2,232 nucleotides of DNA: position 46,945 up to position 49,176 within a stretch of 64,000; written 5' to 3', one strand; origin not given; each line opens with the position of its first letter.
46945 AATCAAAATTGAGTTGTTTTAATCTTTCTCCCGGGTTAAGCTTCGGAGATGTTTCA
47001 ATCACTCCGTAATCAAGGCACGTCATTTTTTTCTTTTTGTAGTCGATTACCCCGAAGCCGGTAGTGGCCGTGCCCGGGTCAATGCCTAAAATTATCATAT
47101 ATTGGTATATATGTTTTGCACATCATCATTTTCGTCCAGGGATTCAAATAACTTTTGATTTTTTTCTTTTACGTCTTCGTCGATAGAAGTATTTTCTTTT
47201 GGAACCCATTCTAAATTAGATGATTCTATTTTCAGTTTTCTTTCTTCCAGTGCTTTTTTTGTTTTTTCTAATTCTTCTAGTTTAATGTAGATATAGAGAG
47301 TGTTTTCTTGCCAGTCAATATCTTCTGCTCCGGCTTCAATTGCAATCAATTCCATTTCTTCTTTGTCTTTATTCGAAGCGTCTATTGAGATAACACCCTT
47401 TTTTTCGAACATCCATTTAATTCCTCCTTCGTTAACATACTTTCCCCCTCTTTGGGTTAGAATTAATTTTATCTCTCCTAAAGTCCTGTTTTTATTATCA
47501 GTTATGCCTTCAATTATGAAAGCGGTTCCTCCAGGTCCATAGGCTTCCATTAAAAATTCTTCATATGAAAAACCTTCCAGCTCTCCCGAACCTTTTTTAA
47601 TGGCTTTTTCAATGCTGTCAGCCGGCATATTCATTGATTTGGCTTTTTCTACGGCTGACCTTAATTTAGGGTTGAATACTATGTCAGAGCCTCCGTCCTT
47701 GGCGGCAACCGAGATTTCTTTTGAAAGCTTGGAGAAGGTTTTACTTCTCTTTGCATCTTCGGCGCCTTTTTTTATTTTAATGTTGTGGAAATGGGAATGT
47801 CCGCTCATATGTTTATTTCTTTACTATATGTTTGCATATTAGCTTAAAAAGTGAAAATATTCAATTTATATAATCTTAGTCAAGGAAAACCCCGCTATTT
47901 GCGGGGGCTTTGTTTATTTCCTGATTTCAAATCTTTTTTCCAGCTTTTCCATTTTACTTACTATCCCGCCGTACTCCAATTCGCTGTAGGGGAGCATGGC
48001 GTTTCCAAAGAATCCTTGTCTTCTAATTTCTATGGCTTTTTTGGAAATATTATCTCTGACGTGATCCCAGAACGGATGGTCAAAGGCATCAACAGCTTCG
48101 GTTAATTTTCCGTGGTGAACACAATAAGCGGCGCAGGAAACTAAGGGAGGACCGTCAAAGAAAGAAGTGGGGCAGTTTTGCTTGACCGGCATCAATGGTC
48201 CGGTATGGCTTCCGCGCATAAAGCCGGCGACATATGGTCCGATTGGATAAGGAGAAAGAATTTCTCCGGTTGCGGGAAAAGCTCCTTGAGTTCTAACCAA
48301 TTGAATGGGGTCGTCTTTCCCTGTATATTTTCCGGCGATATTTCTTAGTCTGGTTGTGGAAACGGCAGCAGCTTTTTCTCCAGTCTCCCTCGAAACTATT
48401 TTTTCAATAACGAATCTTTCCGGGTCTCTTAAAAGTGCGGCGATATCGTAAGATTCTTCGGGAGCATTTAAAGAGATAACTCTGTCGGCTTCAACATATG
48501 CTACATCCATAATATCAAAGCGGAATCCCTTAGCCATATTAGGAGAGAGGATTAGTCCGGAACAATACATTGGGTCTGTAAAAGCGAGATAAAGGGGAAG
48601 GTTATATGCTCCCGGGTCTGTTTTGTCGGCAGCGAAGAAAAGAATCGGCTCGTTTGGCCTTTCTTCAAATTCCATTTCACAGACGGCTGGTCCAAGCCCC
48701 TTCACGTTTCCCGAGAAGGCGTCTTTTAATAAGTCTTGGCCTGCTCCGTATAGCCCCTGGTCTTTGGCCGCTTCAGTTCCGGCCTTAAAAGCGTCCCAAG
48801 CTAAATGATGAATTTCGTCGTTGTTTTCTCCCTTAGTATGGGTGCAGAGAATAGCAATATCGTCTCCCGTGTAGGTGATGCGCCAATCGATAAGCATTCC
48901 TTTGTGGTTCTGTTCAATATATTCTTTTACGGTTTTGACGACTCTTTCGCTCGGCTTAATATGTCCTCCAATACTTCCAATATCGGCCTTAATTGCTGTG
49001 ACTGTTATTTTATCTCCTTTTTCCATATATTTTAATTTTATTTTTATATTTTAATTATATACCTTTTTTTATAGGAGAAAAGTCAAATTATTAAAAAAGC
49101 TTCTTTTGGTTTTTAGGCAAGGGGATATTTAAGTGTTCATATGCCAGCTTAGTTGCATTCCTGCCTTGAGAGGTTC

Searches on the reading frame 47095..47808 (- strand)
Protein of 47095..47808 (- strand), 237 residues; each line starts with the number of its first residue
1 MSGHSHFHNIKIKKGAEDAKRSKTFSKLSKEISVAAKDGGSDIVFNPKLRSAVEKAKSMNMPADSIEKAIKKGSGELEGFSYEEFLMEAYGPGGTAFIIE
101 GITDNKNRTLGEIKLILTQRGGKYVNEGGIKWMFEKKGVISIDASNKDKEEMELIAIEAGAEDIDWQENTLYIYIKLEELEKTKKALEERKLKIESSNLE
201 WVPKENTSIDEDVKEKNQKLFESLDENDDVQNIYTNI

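Call 52: search_protein_families(library=pfam, proteins=[window:47095-47808:-])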
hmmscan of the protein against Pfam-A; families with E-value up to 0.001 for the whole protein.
window:47095-47808:- (237 aa): 2 families
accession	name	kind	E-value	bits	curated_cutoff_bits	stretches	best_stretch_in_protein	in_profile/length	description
PF01709.26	Transcrip_reg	-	7.9e-50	169.1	27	1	82-237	1-160/160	TACO1/YebC second and third domain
PF20772.2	TACO1_YebC_N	-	8e-30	103.6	36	1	5-76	1-73/73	TACO1/YebC protein N-terminal domain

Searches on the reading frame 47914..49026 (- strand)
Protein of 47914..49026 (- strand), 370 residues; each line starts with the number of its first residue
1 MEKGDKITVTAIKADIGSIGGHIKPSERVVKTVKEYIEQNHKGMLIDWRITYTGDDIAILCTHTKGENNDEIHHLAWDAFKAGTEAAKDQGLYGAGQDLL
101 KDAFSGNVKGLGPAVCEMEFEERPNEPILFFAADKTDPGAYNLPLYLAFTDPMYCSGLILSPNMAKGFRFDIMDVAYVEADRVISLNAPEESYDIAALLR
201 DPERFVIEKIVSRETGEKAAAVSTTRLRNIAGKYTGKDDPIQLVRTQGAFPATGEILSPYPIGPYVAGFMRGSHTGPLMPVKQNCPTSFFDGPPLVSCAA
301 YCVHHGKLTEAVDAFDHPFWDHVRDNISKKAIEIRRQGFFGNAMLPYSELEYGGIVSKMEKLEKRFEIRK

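Call 52: search_protein_families(library=pfam, proteins=[window:47914-49026:-])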
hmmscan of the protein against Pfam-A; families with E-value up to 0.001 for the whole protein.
window:47914-49026:- (370 aa): 1 family
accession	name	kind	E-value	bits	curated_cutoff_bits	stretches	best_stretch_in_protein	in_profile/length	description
PF01950.21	FBPase_3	-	1.1e-159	531.9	25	1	6-367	1-361/361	Fructose-1,6-bisphosphatase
